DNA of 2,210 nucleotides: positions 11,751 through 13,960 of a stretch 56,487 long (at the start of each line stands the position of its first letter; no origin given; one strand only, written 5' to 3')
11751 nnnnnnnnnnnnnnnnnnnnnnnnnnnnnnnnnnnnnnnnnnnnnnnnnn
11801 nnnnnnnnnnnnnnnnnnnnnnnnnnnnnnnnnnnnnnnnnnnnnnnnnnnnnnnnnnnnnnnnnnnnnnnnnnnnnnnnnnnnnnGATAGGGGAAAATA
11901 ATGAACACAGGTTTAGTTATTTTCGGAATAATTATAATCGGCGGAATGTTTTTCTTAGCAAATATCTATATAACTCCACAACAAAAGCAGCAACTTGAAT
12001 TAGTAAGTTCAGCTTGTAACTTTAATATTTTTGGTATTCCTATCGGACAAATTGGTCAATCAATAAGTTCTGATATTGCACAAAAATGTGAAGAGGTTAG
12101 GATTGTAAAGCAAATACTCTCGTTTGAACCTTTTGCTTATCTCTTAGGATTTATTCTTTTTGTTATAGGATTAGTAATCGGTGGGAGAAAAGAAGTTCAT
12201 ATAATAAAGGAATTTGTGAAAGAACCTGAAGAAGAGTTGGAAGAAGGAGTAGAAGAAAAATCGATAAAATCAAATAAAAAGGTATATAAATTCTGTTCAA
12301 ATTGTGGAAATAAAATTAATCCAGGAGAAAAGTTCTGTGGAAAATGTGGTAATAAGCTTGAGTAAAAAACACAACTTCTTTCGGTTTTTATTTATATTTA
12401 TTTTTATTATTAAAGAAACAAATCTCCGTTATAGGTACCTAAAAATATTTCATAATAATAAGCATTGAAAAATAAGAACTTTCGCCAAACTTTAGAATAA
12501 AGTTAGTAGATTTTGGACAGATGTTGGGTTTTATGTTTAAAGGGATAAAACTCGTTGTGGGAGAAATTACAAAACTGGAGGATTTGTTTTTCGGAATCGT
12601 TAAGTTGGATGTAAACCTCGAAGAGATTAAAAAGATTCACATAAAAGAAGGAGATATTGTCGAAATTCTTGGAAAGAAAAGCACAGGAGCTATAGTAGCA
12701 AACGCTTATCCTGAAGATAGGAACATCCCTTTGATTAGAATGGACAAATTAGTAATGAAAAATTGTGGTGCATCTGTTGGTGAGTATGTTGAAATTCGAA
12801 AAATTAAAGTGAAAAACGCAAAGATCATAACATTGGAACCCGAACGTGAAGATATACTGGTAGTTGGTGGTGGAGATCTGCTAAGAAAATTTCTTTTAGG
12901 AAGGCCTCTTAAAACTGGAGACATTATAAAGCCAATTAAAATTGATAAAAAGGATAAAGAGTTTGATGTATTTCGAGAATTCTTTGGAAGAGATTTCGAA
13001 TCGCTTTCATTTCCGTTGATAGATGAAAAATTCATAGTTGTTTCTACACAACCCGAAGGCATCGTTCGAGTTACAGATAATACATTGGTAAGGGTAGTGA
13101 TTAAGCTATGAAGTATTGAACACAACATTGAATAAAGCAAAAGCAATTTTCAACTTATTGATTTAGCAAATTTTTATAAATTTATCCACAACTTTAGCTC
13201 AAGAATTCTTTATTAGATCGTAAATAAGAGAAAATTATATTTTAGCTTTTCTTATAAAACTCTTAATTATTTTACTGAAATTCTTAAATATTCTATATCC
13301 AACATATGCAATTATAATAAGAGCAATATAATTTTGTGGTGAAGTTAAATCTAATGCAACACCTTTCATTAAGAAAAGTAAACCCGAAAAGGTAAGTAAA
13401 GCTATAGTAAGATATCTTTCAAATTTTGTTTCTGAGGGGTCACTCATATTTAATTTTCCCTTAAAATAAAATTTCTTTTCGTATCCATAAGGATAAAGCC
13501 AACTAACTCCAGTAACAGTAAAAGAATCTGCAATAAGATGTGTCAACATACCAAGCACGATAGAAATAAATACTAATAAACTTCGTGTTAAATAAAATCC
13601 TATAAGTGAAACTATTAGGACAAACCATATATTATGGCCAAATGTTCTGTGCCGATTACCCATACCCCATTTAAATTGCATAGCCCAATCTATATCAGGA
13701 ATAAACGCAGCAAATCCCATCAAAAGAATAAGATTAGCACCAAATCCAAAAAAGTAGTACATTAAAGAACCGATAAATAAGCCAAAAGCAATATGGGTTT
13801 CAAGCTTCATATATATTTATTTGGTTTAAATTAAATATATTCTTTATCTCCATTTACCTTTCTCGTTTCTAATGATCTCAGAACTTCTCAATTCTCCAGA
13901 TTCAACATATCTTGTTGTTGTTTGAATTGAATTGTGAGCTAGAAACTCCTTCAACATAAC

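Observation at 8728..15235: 6.5-kb integrated element in tRNA-Thr with fully resolvable att sites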

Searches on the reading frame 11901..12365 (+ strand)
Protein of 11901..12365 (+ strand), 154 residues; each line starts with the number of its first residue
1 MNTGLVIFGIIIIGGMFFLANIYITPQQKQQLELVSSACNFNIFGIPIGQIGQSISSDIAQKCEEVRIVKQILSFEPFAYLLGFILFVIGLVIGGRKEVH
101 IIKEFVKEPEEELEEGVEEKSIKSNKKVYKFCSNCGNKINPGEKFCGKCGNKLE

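Call 9: search_protein_families(library=pfam, max_evalue=0.1, proteins=[window:11901-12365:+])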
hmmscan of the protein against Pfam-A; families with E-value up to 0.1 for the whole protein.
window:11901-12365:+ (154 aa): 10 families
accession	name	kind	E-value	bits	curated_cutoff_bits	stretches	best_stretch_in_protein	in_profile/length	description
PF13240.11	Zn_Ribbon_1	-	8.3e-08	32.2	25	1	131-153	1-23/23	zinc-ribbon domain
PF17032.10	Zn_ribbon_15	-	2.7e-06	28.5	28.9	1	29-150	9-73/73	zinc-ribbon family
PF13248.11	Zn_ribbon_3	-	1.5e-05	24.7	27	1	132-153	5-26/26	zinc-ribbon domain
PF12773.13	DZR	-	4.4e-05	24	27.3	1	132-153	1-22/45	Double zinc ribbon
PF09889.16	DUF2116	-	0.0059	17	26.8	1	130-153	4-28/59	Probable treble clef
PF18912.6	DZR_2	-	0.012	15.9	27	1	130-153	22-46/56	Double zinc ribbon domain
PF14803.11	Zn_ribbon_Nudix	-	0.015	15.6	25.6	0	130-139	1-10/34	Nudix N-terminal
PF24463.1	DUF7577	-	0.024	14.7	28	0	128-137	15-24/27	Domain of unknown function (DUF7577)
PF09297.16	Zn_ribbon_NUD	-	0.033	14.3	24.8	0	130-140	4-14/32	NADH pyrophosphatase zinc ribbon domain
PF24460.1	DUF7575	-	0.043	13.6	28.5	1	132-154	6-28/28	Domain of unknown function (DUF7575)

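Call 14: search_protein_families(library=phrogs, max_evalue=0.01, proteins=[window:11901-12365:+])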
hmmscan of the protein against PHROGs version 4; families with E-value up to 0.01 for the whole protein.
window:11901-12365:+ (154 aa): 1 family
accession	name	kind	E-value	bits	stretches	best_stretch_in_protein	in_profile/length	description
phrog_2546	-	unknown function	0.0059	17.9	1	131-153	2-24/180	-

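Call 43: search_protein_families(library=ncbifam, max_evalue=0.01, proteins=[window:11901-12365:+])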
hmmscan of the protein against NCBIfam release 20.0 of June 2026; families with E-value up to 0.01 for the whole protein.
window:11901-12365:+ (154 aa): 0 families

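Call 105: search_protein_families(library=padloc, max_evalue=0.01, proteins=[window:11901-12365:+])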
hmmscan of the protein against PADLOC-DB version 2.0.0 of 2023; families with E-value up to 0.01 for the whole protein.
window:11901-12365:+ (154 aa): 0 families

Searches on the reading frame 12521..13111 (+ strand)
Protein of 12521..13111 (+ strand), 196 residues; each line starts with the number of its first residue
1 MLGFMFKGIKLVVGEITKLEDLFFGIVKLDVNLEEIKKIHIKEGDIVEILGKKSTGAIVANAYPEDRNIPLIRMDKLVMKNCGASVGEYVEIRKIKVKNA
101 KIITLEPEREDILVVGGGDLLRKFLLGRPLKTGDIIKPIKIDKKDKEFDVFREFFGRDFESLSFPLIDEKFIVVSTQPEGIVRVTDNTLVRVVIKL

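Call 9: search_protein_families(library=pfam, max_evalue=0.1, proteins=[window:12521-13111:+])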
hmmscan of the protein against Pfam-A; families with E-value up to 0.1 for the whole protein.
window:12521-13111:+ (196 aa): 3 families
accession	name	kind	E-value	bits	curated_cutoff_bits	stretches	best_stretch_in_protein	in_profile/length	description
PF02359.24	CDC48_N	-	1.2e-15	57.8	35.1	1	12-96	3-84/85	Cell division protein 48 (CDC48), N-terminal domain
PF02933.23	CDC48_2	-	1.7e-07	31.2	22.4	1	119-190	8-55/64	Cell division protein 48 (CDC48), domain 2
PF01191.24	RNA_pol_Rpb5_C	-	0.089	13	23.5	0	36-55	44-63/73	RNA polymerase Rpb5, C-terminal domain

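Call 14: search_protein_families(library=phrogs, max_evalue=0.01, proteins=[window:12521-13111:+])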
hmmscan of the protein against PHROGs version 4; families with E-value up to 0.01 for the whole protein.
window:12521-13111:+ (196 aa): 0 families

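Call 43: search_protein_families(library=ncbifam, max_evalue=0.01, proteins=[window:12521-13111:+])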
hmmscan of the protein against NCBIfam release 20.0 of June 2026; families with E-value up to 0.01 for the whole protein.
window:12521-13111:+ (196 aa): 2 families
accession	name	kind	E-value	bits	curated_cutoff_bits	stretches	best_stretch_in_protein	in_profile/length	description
TIGR01243.1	CDC48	subfamily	2.7e-27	95.4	802.65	1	10-192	3-159/733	CDC48 family AAA ATPase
NF007129.0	PRK09570.1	equivalog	0.0034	17.2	83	0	36-55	48-67/80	DNA-directed RNA polymerase subunit H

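Call 105: search_protein_families(library=padloc, max_evalue=0.01, proteins=[window:12521-13111:+])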
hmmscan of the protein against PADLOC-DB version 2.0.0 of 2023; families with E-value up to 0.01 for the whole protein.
window:12521-13111:+ (196 aa): 0 families

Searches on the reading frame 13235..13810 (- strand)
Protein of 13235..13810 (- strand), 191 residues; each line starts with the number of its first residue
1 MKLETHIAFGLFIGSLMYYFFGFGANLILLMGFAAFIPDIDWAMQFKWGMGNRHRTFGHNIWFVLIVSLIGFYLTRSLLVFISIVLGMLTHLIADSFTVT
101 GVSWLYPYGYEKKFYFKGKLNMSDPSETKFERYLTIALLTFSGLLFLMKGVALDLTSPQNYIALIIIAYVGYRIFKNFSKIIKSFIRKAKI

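Call 9: search_protein_families(library=pfam, max_evalue=0.1, proteins=[window:13235-13810:-])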
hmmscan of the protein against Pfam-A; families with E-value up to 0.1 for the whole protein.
window:13235-13810:- (191 aa): 3 families
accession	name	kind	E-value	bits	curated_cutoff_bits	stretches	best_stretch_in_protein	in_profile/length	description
PF04307.19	YdjM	-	1.1e-19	71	29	1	1-151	1-146/176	YdjM inner membrane protein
PF00882.24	Zn_dep_PLPC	-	0.0016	18.8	26.8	1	35-98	33-96/167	Zinc dependent phospholipase C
PF13803.12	DUF4184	-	0.036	14.3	25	0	75-99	102-126/229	Domain of unknown function (DUF4184)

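Call 14: search_protein_families(library=phrogs, max_evalue=0.01, proteins=[window:13235-13810:-])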
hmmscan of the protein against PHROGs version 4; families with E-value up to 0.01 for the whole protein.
window:13235-13810:- (191 aa): 2 families
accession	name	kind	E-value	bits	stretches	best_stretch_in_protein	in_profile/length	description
phrog_27171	-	other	2.6e-06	28.9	1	5-141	5-127/131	hydrolase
phrog_20744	-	other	1.2e-05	26.5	1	79-140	151-214/224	hydrolase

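Call 43: search_protein_families(library=ncbifam, max_evalue=0.01, proteins=[window:13235-13810:-])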
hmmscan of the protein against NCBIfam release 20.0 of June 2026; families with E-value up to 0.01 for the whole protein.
window:13235-13810:- (191 aa): 1 family
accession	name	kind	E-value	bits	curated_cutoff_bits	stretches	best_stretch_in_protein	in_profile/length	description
NF008651.0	PRK11648.1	equivalog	2.4e-06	27.4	216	1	54-143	71-160/196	metal-dependent hydrolase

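Call 105: search_protein_families(library=padloc, max_evalue=0.01, proteins=[window:13235-13810:-])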
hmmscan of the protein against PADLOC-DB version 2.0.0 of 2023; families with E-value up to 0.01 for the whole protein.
window:13235-13810:- (191 aa): 0 families
